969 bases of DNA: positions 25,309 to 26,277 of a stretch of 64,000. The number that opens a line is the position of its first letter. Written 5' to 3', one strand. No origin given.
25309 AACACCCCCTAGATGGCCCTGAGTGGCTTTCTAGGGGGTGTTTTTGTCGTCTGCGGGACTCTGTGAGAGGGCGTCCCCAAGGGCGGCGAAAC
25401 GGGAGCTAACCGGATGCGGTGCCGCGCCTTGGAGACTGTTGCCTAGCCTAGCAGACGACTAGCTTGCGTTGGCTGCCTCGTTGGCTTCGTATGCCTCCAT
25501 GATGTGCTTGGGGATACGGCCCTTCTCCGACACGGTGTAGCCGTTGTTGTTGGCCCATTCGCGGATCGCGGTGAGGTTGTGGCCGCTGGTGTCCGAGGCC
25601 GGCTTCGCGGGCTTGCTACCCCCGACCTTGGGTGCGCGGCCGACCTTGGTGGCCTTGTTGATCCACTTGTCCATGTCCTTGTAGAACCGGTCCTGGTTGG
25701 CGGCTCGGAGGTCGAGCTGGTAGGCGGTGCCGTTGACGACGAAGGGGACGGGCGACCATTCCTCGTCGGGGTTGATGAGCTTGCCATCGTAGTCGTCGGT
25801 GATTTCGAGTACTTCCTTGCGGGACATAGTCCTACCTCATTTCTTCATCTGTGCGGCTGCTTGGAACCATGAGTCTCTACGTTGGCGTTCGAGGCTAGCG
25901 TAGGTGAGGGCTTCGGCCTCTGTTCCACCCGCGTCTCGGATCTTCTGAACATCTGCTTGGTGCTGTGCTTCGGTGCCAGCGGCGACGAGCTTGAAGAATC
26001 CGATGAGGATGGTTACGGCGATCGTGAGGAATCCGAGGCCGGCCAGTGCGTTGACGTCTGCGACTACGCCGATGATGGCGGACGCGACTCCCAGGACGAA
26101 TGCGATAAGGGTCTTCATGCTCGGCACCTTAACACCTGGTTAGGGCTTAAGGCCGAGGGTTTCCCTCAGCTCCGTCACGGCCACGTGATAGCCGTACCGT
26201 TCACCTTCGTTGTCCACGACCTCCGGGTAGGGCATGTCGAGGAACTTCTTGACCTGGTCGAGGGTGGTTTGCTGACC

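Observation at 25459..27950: Leftward cassette (Lsr2 + membrane proteins) between lysis genes and the repressor: likely prophage-expressed exclusion/defence module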

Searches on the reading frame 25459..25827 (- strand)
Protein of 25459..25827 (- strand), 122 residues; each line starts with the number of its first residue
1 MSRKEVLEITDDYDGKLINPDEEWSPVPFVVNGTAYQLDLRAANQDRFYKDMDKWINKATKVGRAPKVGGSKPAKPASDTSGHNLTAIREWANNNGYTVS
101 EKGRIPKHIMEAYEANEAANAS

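Call 4: search_protein_families(library=pfam, proteins=[window:25459-25827:-], max_evalue=0.1)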
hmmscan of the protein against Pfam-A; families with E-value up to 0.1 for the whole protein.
window:25459-25827:- (122 aa): 2 families
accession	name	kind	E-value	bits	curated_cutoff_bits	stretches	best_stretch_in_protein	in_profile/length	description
PF23359.1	Lsr2_DNA-bd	-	1.2e-14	53.8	26.9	1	85-115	6-36/37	Lsr2 DNA-binding domain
PF11774.14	Lsr2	-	4.8e-13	49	29.6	1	1-63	1-58/58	Lsr2 dimerization domain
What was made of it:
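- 25459..25827 (-): gp37, full-length Lsr2-like nucleoid-associated protein (122 aa). Pfam Lsr2 dimerisation domain 49.0 bits (cut-off 29.6) and Lsr2_DNA-bd 53.8 bits (cut-off 26.9) (call 4).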

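Call 9: search_protein_families(library=phrogs, proteins=[window:25459-25827:-], max_evalue=0.01)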
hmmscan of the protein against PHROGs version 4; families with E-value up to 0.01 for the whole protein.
window:25459-25827:- (122 aa): 5 families
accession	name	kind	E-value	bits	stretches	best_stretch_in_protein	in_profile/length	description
phrog_1223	-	DNA, RNA and nucleotide metabolism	1.8e-31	109.7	1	1-119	1-120/123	nucloid associated Lsr2-like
phrog_21142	-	DNA, RNA and nucleotide metabolism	1.9e-08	35.4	1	78-116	144-182/185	nucloid associated Lsr2-like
phrog_6509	-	DNA, RNA and nucleotide metabolism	7.8e-07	29.8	1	3-64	5-61/70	Lsr2-like DNA bridging protein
phrog_6269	-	DNA, RNA and nucleotide metabolism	2.7e-06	28.3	1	74-117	61-105/188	Lsr2-like DNA bridging protein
phrog_31427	-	unknown function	0.00013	23.3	1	64-118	103-157/160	-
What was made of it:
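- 25459..25827 (-): PHROG 1223, E 1.8e-31 (call 9).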

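Call 10: search_protein_families(library=padloc, proteins=[window:25459-25827:-], max_evalue=0.1)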
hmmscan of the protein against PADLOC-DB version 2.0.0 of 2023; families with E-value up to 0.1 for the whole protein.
window:25459-25827:- (122 aa): 1 family
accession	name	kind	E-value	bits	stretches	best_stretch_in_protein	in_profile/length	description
PDLC03328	MTase_II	-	0.012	12.2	1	80-122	532-574/587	Type II methyltransferase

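Call 11: search_protein_families(library=ncbifam, proteins=[window:25459-25827:-], max_evalue=0.1)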
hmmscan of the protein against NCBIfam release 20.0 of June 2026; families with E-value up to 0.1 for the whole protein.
window:25459-25827:- (122 aa): 0 families

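Call 41: search_dna_similar(query=window:25459-25827:-, collection=phages, mode=protein, max_evalue=0.00001, max_rows=40, rows=spread)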
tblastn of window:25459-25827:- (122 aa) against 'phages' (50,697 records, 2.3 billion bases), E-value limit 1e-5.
Records with a match: 377; places in all: 377; records where one place covers at least 80% of the query: 332.
Best place of each record, by identity: >=99% 4; 90-95% 2; 80-90% 2; <60% 369.
By first word of the organism name: Mycobacterium 286; Gordonia 51; Streptomyces 39; Curtobacterium 1.
By host as written in the record: Mycobacterium smegmatis mc2 155 198; Gordonia terrae 3612 48; Mycobacterium smegmatis mc#155 47; Mycobacterium smegmatis mc2155 20; Streptomyces coelicolor 14; Mycobacterium sp. 7; Mycobacterium smegamtis mc2 155 5; Streptomyces bicolor NRRL B-3897 5; and 17 more.
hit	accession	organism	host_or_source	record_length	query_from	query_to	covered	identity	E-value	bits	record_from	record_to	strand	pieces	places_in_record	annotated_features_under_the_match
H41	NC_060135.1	Gordonia Phage Sephiroth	Gordonia terrae 3612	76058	1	110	90%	100.0%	3e-69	229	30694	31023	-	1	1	38: nucloid associated Lsr2-like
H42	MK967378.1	Gordonia phage Trax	Gordonia terrae 3612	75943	3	110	89%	49.1%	6e-21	92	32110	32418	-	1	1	38: Lsr2-like DNA bridging protein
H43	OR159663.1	Gordonia Phage PhinkBoden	Gordonia terrae 3612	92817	1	110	90%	39.1%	2e-17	82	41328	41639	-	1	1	60: Lsr2-like DNA bridging protein | 61: membrane protein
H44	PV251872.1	Gordonia phage Abscondus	Gordonia terrae 3612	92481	1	110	90%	39.1%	7e-17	80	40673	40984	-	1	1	60: Lsr2-like DNA bridging protein | 61: hypothetical protein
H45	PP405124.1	Mycobacterium phage Bazzle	Mycobacterium smegmatis mc#155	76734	1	110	90%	34.2%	1e-10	62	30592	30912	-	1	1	36: Lsr2-like DNA bridging protein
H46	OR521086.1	Mycobacterium phage Highbury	Mycobacterium smegmatis mc2 155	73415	1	109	89%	33.3%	6e-7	52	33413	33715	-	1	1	40: Lsr2-like DNA bridging protein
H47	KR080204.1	Mycobacterium phage Mindy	Mycobacterium smegmatis mc2 155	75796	1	109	89%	33.3%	7e-7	52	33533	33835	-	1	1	40: Lsr2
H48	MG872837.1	Mycobacterium phage Gage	Mycobacterium smegmatis mc2155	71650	1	109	89%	33.3%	8e-7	52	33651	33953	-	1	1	40: hypothetical protein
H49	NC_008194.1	Mycobacterium phage 244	Mycobacterium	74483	1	109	89%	33.3%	8e-7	52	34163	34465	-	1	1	nucloid associated Lsr2-like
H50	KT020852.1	Mycobacterium phage NoSleep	Mycobacterium smegmatis mc2 155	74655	1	109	89%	33.3%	8e-7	52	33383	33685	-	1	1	Lsr2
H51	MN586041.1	Mycobacterium phage Elite2014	Mycobacterium smegmatis mc2 155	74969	1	109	89%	33.3%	8e-7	52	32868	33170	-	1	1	37: Lsr2-like DNA bridging protein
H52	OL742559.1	Mycobacterium phage GoldenSpark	Mycobacterium smegmatis mc2 155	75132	1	109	89%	33.3%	8e-7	52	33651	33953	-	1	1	40: Lsr2-like DNA bridging protein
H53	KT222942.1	Mycobacterium phage Dusk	Mycobacterium smegmatis mc2 155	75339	1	109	89%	33.3%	8e-7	52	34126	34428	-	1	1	hypothetical protein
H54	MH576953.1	Mycobacterium phage Hopey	Mycobacterium smegmatis mc2155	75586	1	109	89%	33.3%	8e-7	52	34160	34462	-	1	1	41: Lsr2-like DNA bridging protein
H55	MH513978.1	Mycobacterium phage Phaja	Mycobacterium smegmatis mc2155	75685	1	109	89%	33.3%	8e-7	52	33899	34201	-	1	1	38: Lsr2-like DNA bridging protein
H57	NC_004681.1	Mycobacterium phage Cjw1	Mycobacterium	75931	1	109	89%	33.3%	8e-7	52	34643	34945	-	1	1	nucloid associated Lsr2-like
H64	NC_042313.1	Mycobacterium phage JoeDirt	Mycobacterium smegmatis mc2 155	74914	1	110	90%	32.8%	2e-11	65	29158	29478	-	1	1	33: nucloid associated Lsr2-like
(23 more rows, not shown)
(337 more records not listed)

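Call 56: search_solved_structures(query=window:25459-25827:-, max_evalue=0.01, show_alignments=3)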
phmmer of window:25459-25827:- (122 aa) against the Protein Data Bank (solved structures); distinct sequences matched with E-value up to 0.01: 5.
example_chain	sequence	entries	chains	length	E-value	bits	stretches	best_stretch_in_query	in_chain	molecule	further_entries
6qkq_A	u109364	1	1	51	9.4e-07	32.5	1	66-115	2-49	Nucleoid-associated protein Lsr2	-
6qkp_A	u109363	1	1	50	2.6e-06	31.1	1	83-115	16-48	Nucleoid-associated protein Lsr2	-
2kng_A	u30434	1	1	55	3.2e-06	30.8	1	84-115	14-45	Protein lsr2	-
4e1p_A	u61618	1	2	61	0.0012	22.4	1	1-63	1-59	Protein lsr2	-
4e1r_A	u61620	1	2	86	0.0037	20.9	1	1-63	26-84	Protein lsr2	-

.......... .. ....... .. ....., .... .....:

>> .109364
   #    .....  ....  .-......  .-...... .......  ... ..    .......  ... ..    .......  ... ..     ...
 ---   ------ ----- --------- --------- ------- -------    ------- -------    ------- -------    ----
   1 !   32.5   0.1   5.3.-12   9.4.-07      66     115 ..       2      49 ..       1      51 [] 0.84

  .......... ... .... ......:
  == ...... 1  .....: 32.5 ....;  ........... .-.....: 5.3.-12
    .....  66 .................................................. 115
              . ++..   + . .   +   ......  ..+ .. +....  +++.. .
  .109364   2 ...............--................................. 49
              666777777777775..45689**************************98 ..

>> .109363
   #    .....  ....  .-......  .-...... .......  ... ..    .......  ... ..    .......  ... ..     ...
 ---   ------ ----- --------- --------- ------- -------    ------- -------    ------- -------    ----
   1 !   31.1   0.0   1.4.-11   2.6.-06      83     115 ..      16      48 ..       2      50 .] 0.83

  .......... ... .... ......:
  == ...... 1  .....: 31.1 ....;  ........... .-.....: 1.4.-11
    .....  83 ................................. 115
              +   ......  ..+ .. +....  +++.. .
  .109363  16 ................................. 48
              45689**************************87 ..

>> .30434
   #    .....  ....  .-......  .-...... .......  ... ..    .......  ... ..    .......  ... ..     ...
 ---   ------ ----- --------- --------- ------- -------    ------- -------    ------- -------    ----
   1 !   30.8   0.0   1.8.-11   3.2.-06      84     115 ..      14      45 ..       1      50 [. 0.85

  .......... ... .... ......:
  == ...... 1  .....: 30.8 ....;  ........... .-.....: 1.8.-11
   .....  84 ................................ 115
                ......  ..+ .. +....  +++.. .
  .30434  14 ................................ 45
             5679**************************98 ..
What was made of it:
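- On Lsr2 family nucleoid-associated protein (gp37): Aligns to Mtb Lsr2 NTD 4E1P, E 1.2e-3 (call 56).
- Closest known: Phage-encoded Lsr2-like proteins. Same: gp37 is a canonical full-length member with both domains (calls 4, 56).
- Lsr2 has both domains: calls 4, 9, 56.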

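Call 59: get_annotated_region(hit=H43, flank=4000)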
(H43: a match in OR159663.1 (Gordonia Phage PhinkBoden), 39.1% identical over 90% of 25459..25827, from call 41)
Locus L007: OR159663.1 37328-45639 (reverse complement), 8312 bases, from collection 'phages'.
description: Gordonia Phage PhinkBoden, complete genome.
organism: Gordonia Phage PhinkBoden (NCBI taxid 3062833)
taxonomy: Viruses; Duplodnaviria; Heunggongvirae; Uroviricota; Caudoviricetes; Smoothievirus
host: Gordonia terrae 3612; source: soil; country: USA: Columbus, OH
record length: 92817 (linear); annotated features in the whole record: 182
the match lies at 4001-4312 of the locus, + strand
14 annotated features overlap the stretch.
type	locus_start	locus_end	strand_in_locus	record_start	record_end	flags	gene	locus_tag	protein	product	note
CDS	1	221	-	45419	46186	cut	69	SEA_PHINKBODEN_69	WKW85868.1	metallophosphatase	-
CDS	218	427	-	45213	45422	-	68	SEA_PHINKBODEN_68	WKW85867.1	hypothetical protein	-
CDS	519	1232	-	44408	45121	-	67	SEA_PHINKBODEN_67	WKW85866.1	hypothetical protein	-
CDS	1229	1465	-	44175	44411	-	66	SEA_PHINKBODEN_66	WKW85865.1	hypothetical protein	-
CDS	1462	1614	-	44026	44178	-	65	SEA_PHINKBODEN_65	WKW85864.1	hypothetical protein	-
CDS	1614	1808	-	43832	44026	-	64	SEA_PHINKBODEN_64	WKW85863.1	exonuclease VII, small subunit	-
CDS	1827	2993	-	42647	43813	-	63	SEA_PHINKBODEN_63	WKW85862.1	exonuclease VII, large subunit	-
CDS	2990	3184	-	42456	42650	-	62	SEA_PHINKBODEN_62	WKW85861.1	hypothetical protein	-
CDS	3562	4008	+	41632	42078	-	61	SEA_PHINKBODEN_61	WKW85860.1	membrane protein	-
CDS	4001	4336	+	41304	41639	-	60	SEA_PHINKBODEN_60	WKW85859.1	Lsr2-like DNA bridging protein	-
CDS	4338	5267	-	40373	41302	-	59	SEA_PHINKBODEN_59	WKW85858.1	hypothetical protein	-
CDS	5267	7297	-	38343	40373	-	58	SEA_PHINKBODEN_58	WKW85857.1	minor tail protein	-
CDS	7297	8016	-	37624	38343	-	57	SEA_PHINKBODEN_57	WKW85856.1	minor tail protein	-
CDS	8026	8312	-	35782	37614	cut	56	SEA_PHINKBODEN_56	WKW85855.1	minor tail protein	-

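Call 60: get_annotated_region(hit=H64, flank=4000)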
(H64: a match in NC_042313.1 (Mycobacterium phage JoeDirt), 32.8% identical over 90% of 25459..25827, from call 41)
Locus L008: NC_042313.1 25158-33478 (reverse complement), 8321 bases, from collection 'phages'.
description: Mycobacterium virus JoeDirt, complete genome.
organism: Mycobacterium phage JoeDirt (NCBI taxid 2920882)
taxonomy: Viruses; Duplodnaviria; Heunggongvirae; Uroviricota; Caudoviricetes; Vilmaviridae; Lclasvirinae; Bronvirus; Mycobacterium virus JoeDirt
host: Mycobacterium smegmatis mc2 155; source: soil; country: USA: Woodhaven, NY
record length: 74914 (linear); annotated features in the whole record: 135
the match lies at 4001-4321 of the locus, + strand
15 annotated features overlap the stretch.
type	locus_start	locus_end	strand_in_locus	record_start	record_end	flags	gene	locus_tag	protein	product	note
CDS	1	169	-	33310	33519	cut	39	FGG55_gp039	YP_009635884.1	HTH DNA binding protein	gp39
CDS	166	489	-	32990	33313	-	38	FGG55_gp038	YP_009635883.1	transcriptional repressor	gp38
CDS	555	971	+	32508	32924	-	37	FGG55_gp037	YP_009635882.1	transcriptional repressor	gp37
CDS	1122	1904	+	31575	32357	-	36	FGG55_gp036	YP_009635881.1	hypothetical protein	gp36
CDS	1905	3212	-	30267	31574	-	35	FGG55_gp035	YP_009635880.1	integrase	gp35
CDS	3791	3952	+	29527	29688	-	34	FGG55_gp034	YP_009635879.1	hypothetical protein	gp34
CDS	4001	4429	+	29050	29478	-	33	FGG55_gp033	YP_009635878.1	nucloid associated Lsr2-like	gp33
CDS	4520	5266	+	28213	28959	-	32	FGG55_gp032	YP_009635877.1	nucleotidyltransferase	gp32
CDS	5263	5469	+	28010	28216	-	31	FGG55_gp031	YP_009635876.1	hypothetical protein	gp31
CDS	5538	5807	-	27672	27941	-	30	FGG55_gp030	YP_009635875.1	NrdH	gp30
CDS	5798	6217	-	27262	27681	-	29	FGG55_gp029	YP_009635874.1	hypothetical protein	gp29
CDS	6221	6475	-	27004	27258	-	28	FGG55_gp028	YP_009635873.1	holin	gp28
CDS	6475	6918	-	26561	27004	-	27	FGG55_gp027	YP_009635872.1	holin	gp27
CDS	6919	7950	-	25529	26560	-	26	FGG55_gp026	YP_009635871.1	endolysin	gp26; LysB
CDS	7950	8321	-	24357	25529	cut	25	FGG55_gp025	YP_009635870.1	endolysin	gp25; LysA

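Call 61: get_annotated_region(hit=H57, flank=4000)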
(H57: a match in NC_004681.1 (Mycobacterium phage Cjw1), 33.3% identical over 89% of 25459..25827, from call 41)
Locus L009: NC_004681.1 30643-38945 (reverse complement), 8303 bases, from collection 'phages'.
description: Mycobacterium phage Cjw1, complete genome.
organism: Mycobacterium phage Cjw1 (NCBI taxid 2907830)
taxonomy: Viruses; Duplodnaviria; Heunggongvirae; Uroviricota; Caudoviricetes; Kostyavirus; Kostyavirus CJW1
host: Mycobacterium; source: -; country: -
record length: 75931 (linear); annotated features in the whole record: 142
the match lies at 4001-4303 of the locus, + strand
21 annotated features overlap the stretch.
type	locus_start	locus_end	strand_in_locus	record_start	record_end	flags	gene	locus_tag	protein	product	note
CDS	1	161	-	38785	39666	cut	-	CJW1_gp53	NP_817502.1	gp53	-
CDS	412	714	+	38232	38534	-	-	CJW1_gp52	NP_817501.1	gp52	-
CDS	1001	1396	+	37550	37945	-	-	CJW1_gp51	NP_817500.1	gp51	-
CDS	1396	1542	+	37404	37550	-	-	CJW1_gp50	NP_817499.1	gp50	-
CDS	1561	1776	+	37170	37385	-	-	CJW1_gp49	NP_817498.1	gp49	-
CDS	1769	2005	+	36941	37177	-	-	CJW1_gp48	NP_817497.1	gp48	-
CDS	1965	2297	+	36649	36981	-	-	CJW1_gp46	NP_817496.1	gp46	-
CDS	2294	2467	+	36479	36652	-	-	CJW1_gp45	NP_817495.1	gp45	-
CDS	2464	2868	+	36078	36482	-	-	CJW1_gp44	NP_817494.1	gp44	-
CDS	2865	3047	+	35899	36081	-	-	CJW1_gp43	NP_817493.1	gp43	-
CDS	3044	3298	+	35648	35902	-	-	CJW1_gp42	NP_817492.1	gp42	-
CDS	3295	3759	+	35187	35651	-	-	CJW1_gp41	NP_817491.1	gp41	-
CDS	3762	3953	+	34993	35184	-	-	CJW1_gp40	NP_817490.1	gp40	-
CDS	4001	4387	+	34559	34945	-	-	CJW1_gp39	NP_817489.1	nucloid associated Lsr2-like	-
CDS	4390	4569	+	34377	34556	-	-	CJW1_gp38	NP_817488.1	Lsr2-like DNA bridging protein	-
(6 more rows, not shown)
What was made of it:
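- Closest known: Phage-encoded Lsr2-like proteins. Same: It sits at the end of a leftward block convergent on the late operon, as in JoeDirt, Cjw1 and PhinkBoden (calls 59-61).
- Lsr2 at the end of a leftward block convergent on the lysis operon recurs in clusters L, E and Smoothievirus: calls 59-61.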

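Call 73: find_related_loci(query=window:25459-25827:-, collection=genome_contigs, flank=8000)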
Query window:25459-25827:- (122 aa) in genome_contigs; peptide patterns used: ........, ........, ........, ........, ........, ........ (x = any residue, [..] = any of these).
226 stretches matched a pattern; 4 encode a relative of the query (tblastn E <= 1e-3); 4 distinct loci.
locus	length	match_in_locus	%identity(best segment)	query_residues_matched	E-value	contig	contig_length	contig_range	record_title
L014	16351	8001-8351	35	1-117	3e-21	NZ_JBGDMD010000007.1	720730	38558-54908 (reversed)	Amycolatopsis kentuckyensis strain KC20-1 7, whole genome shotgun sequence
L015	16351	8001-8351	35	1-117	5e-20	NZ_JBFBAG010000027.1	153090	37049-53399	Amycolatopsis sp. NPDC051371 NPDC051371_122_D7.ctg-0027, whole genome shotgun sequence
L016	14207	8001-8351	35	1-117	4e-21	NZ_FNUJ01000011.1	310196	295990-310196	Amycolatopsis pretoriensis strain DSM 44654, whole genome shotgun sequence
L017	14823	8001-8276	35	25-118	1e-16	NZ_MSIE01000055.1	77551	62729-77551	Actinophytocola xanthii strain 11-183 contig55, whole genome shotgun sequence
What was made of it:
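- Tried and rejected: The scan returned only 35%-identical Amycolatopsis and Actinophytocola lsr2 loci (call 73).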

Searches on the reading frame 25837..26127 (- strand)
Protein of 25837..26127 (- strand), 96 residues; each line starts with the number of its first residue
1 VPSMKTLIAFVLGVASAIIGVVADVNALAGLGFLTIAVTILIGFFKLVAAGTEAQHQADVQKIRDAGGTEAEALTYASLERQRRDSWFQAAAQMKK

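Call 4: search_protein_families(library=pfam, proteins=[window:25837-26127:-], max_evalue=0.1)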
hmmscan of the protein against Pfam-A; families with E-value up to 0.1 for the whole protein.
window:25837-26127:- (96 aa): 0 families

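Call 9: search_protein_families(library=phrogs, proteins=[window:25837-26127:-], max_evalue=0.01)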
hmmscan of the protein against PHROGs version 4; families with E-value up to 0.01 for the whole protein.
window:25837-26127:- (96 aa): 1 family
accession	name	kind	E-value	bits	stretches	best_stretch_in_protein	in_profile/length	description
phrog_19172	-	unknown function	0.0073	16.1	1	18-50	428-460/618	-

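Call 10: search_protein_families(library=padloc, proteins=[window:25837-26127:-], max_evalue=0.1)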
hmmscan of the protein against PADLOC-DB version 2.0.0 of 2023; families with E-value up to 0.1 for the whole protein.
window:25837-26127:- (96 aa): 0 families

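Call 11: search_protein_families(library=ncbifam, proteins=[window:25837-26127:-], max_evalue=0.1)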
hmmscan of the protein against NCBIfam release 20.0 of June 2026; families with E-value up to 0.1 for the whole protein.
window:25837-26127:- (96 aa): 2 families
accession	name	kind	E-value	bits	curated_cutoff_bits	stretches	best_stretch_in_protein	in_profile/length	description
NF058603.1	SCO2097_fam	equivalog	0.00026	21.3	110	1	5-65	44-104/129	SCO2097 family morphological protein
NF007889.0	PRK10592.1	equivalog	0.014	15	476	1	14-65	231-280/281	putrescine ABC transporter permease PotI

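Call 40: search_dna_similar(query=window:25837-26127:-, collection=phages, mode=protein, max_evalue=0.1, max_rows=40)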
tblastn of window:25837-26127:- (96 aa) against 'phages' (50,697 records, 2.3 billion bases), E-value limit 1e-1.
Records with a match: 12; places in all: 12; records where one place covers at least 80% of the query: 12.
Best place of each record, by identity: 95-99% 6; 60-80% 2; <60% 4.
By first word of the organism name: Gordonia 12.
By host as written in the record: Gordonia terrae 3612 12.
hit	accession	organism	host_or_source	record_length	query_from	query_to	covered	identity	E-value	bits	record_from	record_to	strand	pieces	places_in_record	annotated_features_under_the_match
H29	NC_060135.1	Gordonia Phage Sephiroth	Gordonia terrae 3612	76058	1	96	100%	99.0%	2e-55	189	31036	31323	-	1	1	39: membrane protein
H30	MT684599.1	Gordonia Phage Sephiroth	Gordonia terrae 3612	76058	1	96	100%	99.0%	2e-55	189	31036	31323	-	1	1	39: membrane protein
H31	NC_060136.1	Gordonia phage Kudefre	Gordonia terrae 3612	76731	1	96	100%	99.0%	2e-55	189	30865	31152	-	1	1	38: membrane protein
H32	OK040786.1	Gordonia phage Kudefre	Gordonia terrae 3612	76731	1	96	100%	99.0%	2e-55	189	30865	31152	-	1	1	38: membrane protein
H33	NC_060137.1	Gordonia phage Syleon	Gordonia terrae 3612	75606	1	96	100%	97.9%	6e-55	187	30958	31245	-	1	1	39: membrane protein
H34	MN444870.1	Gordonia phage Syleon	Gordonia terrae 3612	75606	1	96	100%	97.9%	6e-55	187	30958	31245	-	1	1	39: membrane protein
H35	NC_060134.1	Gordonia phage Octobien14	Gordonia terrae 3612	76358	1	96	100%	66.7%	2e-36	134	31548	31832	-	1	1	40: hypothetical protein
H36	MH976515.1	Gordonia phage Octobien14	Gordonia terrae 3612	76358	1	96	100%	66.7%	2e-36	134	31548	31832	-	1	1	40: hypothetical protein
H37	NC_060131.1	Gordonia phage Neville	Gordonia terrae 3612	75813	2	95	98%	34.7%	1e-2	39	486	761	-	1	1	2: membrane protein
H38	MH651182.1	Gordonia phage Neville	Gordonia terrae 3612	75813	2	95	98%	34.7%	1e-2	39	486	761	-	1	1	2: membrane protein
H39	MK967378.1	Gordonia phage Trax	Gordonia terrae 3612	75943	2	95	98%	34.7%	1e-2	39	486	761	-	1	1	2: membrane protein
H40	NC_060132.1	Gordonia phage Trax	Gordonia terrae 3612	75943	2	95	98%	34.7%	1e-2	39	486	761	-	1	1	2: membrane protein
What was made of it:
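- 25837..26118 (-): gp38, small 2-TM membrane protein (93 aa) with a charged C-terminal tail; Octobienvirus-specific. Found only in Kudefre, Sephiroth, Syleon and Octobien14, plus a weak 35% hit (E 1e-2) to Neville gp2 (call 40).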
